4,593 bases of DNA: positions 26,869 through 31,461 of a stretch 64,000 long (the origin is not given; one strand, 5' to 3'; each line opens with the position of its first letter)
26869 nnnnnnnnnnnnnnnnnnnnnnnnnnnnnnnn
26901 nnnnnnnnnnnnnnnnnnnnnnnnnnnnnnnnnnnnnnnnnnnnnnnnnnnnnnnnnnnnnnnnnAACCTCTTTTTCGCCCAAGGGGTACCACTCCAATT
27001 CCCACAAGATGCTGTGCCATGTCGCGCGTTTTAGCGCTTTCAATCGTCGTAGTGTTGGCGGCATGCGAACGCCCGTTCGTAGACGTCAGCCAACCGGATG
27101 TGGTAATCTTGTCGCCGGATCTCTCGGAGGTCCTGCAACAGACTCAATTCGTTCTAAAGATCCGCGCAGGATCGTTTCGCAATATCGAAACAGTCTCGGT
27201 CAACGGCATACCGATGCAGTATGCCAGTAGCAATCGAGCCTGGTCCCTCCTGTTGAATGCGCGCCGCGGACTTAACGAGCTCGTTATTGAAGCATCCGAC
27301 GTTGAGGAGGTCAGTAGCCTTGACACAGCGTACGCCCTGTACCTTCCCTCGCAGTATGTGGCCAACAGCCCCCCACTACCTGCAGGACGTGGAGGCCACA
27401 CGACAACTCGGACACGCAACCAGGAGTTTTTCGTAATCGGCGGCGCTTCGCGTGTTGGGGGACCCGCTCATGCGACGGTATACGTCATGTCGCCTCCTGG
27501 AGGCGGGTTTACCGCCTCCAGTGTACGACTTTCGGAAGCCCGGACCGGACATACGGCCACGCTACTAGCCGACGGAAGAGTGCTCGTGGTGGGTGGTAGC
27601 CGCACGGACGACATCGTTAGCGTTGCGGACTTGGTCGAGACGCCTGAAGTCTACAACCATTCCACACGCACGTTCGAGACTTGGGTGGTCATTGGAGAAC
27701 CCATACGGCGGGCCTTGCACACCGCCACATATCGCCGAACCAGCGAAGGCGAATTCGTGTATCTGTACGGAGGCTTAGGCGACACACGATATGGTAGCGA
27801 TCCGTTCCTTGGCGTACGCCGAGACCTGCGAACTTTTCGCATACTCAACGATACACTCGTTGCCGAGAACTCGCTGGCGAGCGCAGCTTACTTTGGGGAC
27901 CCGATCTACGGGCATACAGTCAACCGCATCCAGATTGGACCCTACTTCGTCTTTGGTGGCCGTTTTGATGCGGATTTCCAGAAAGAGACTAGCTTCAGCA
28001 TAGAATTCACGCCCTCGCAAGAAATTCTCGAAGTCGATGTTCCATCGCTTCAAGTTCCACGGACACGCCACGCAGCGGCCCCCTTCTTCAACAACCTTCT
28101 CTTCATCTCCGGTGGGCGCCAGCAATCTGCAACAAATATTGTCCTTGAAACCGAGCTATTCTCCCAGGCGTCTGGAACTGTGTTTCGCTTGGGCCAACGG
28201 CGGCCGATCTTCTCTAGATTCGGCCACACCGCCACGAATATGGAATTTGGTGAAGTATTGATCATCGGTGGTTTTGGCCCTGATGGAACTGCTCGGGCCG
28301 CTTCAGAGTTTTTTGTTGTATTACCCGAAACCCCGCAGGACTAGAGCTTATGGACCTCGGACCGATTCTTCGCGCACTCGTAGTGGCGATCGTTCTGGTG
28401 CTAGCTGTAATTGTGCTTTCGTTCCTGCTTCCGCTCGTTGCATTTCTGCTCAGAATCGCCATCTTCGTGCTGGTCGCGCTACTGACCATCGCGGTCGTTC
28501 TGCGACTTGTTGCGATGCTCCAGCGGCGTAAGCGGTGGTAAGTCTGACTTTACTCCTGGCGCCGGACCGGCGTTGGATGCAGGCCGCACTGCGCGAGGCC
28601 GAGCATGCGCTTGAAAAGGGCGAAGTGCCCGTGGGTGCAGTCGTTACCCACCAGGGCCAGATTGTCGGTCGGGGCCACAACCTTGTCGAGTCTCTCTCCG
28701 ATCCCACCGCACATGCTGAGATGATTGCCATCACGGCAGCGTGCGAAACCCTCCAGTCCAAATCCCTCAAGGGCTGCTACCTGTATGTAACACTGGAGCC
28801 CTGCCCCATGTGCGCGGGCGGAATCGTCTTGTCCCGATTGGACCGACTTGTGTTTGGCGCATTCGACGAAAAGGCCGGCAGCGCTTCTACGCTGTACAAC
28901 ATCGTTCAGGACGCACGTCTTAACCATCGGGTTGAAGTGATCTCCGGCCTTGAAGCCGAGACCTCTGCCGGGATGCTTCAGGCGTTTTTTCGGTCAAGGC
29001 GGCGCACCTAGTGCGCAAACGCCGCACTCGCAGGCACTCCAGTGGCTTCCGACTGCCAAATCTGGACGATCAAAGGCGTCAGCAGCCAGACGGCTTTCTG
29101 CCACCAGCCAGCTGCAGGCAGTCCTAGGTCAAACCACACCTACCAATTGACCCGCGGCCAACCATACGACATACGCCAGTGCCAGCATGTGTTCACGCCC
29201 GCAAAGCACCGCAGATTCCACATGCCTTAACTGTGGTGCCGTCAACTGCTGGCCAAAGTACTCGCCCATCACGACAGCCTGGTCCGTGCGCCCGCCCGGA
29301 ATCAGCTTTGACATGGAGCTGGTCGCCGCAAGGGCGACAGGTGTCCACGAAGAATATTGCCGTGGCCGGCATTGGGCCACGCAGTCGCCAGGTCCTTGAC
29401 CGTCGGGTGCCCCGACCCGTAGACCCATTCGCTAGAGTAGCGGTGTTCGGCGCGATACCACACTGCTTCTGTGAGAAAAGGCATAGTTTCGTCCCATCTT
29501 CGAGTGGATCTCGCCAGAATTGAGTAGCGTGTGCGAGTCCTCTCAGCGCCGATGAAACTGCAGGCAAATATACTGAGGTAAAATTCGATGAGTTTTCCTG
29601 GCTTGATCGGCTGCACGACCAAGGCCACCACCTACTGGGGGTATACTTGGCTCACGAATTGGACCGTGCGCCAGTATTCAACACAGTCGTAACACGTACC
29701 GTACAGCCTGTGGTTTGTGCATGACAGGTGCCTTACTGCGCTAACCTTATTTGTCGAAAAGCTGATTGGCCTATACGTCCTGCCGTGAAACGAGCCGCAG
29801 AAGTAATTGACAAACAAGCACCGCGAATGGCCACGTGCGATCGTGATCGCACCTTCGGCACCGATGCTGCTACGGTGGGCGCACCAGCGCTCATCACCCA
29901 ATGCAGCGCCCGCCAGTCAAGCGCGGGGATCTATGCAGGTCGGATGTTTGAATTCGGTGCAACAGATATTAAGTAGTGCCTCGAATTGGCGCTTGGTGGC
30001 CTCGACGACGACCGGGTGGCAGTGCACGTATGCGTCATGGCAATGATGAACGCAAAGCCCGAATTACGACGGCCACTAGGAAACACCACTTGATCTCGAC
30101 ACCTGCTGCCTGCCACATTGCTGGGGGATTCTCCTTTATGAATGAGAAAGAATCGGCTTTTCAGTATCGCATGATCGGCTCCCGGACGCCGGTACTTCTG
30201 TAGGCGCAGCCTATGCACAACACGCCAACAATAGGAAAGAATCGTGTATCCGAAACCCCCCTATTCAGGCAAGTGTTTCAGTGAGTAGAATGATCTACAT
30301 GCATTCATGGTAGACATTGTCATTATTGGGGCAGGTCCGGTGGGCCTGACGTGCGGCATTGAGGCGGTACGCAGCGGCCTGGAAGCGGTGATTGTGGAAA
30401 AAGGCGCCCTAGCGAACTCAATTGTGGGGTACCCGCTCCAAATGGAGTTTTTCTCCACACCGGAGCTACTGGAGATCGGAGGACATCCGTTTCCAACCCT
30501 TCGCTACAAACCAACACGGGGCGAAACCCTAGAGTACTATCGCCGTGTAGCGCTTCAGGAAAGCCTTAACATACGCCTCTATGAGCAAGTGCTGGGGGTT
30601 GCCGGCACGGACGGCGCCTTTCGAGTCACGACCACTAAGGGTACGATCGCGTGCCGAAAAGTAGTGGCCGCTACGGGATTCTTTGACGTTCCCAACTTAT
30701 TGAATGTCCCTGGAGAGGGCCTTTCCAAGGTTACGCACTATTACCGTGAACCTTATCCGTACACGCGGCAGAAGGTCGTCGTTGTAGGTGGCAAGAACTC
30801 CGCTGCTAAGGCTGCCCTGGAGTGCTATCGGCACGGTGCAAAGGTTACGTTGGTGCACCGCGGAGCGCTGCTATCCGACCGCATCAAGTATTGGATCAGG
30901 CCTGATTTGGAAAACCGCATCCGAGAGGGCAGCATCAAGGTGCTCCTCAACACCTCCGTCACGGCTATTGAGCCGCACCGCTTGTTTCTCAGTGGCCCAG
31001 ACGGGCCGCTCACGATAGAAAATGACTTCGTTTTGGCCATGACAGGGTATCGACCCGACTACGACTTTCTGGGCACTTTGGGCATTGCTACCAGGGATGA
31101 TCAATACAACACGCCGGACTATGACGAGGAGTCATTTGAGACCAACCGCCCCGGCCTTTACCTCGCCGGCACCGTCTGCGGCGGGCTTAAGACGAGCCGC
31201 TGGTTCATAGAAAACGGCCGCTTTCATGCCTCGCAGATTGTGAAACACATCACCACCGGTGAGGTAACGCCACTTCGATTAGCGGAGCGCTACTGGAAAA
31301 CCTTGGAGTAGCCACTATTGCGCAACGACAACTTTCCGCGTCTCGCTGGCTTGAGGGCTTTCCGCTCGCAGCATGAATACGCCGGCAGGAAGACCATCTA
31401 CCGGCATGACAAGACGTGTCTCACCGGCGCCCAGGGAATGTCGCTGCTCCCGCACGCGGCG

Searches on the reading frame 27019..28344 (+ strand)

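Call 19: search_protein_families(library=pfam, proteins=[window:27019-28344:+], max_evalue=0.001)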
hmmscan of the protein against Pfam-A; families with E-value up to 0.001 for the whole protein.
window:27019-28344:+ (441 aa): 6 families
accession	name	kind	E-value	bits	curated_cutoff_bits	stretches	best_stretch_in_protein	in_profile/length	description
PF24981.1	Beta-prop_ATRN-LZTR1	-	6.4e-13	49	50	2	116-320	32-225/289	Attractin/LZTR1 beta-propeller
PF24681.1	Kelch_KLHDC2_KLHL20_DRC7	-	7.5e-13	48.7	50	2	121-258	48-178/221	KLHDC2/KLHL20/DRC7 Kelch-repeats domain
PF13418.12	Kelch_4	-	2.3e-12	47.1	21.6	0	174-221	1-43/49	Galactose oxidase, central domain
PF13964.12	Kelch_6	-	6.1e-09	36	25.3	0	175-222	2-43/50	Kelch motif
PF07646.21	Kelch_2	-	3.7e-05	23.9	21.3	0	177-196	3-21/48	Kelch motif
PF01344.31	Kelch_1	-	0.00032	20.6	20.1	0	182-220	8-40/46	Kelch motif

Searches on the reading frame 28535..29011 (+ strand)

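Call 57: search_protein_families(library=pfam, proteins=[window:28535-29011:+], max_evalue=0.0001)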
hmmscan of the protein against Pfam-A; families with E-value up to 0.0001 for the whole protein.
window:28535-29011:+ (158 aa): 3 families
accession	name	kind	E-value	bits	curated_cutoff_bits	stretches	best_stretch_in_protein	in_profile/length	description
PF14437.12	MafB19-deam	-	2.2e-35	122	27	1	12-156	4-142/142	MafB19-like deaminase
PF00383.29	dCMP_cyt_deam_1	-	4.7e-30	103.9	25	1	11-108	4-101/102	Cytidine and deoxycytidylate deaminase zinc-binding region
PF14439.12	Bd3614-deam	-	1.7e-06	28.4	38.5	1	33-98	11-75/113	Bd3614-like deaminase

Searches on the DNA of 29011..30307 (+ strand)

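Call 68: search_dna_similar(query=window:29011-30307:+, collection=plasmids, mode=distant, max_rows=5)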
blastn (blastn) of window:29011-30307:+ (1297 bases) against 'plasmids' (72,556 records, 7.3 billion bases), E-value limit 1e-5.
No match.

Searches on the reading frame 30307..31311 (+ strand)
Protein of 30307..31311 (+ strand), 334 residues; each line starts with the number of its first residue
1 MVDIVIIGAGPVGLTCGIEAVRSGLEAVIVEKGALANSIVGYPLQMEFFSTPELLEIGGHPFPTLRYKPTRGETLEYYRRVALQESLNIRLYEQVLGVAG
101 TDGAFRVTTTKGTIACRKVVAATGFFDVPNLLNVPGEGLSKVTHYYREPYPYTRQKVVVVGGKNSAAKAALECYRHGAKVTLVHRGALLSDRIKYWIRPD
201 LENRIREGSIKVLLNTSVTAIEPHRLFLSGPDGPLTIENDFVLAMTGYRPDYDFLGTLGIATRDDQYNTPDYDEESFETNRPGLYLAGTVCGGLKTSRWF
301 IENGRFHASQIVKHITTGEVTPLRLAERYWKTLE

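Call 19: search_protein_families(library=pfam, proteins=[window:30307-31311:+], max_evalue=0.001)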
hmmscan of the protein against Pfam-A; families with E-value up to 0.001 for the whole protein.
window:30307-31311:+ (334 aa): 9 families
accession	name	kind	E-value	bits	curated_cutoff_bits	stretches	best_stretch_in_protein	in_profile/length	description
PF13738.12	Pyr_redox_3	-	1e-80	271.7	30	1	5-288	1-305/305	Pyridine nucleotide-disulphide oxidoreductase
PF07992.20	Pyr_redox_2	-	3.2e-28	99.4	26.1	1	3-295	2-282/291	Pyridine nucleotide-disulphide oxidoreductase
PF00070.33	Pyr_redox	-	3.2e-10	40.8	22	1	156-222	1-67/82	Pyridine nucleotide-disulphide oxidoreductase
PF03486.20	HI0933_like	-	2.3e-08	34.2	50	0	3-34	2-33/244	HI0933-like protein Rossmann domain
PF01266.30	DAO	-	9.6e-08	32.4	27.9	1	3-36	1-35/353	FAD dependent oxidoreductase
PF12831.13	FAD_oxidored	-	6.8e-07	29.4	27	0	157-187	2-32/416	FAD dependent oxidoreductase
PF00890.30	FAD_binding_2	-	9e-05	22.3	20.4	1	3-35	1-33/414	FAD binding domain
PF01946.23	Thi4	-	0.00028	20.6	26.2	0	2-32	18-49/235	Thi4 family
PF01494.25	FAD_binding_3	-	0.00078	19.2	22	0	2-33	2-33/349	FAD binding domain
